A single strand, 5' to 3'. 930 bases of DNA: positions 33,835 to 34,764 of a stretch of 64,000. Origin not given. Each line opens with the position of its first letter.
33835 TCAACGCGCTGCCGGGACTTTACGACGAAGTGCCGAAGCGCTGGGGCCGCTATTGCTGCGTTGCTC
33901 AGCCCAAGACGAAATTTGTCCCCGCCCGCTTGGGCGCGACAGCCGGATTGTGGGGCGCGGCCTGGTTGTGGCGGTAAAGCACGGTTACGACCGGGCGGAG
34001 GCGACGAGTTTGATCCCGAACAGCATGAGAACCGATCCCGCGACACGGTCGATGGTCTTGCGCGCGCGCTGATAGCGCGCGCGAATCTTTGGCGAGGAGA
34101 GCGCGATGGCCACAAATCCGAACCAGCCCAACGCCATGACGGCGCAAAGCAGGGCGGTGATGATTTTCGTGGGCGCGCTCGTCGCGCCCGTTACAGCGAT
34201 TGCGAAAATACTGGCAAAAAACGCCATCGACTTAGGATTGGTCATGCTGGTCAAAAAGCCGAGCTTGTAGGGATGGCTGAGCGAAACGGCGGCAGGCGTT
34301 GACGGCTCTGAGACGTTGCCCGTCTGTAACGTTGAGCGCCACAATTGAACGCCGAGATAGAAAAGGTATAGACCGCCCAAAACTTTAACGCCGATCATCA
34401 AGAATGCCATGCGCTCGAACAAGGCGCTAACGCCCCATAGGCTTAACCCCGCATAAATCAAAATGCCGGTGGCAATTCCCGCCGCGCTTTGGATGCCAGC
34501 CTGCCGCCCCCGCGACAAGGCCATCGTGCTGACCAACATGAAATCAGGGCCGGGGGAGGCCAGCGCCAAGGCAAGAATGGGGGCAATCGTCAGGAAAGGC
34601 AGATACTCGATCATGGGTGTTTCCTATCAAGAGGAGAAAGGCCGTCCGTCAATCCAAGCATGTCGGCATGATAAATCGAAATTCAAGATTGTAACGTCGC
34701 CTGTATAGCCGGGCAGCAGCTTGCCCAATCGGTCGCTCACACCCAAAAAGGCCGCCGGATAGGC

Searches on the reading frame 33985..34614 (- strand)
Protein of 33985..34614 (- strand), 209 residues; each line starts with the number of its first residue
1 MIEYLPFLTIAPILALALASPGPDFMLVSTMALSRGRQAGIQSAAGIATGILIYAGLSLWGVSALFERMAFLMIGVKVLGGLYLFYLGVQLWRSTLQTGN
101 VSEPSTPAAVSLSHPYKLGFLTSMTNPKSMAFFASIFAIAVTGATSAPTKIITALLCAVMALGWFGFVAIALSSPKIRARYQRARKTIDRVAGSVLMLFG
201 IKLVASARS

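Call 59: search_protein_families(library=pfam, proteins=[window:33985-34614:-], max_evalue=0.00001)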
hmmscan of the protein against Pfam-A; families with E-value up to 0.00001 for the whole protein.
window:33985-34614:- (209 aa): 1 family
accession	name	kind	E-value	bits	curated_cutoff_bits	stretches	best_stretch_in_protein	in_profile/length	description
PF01810.24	LysE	-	1.3e-38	132.8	25.6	1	17-205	3-191/193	LysE type translocator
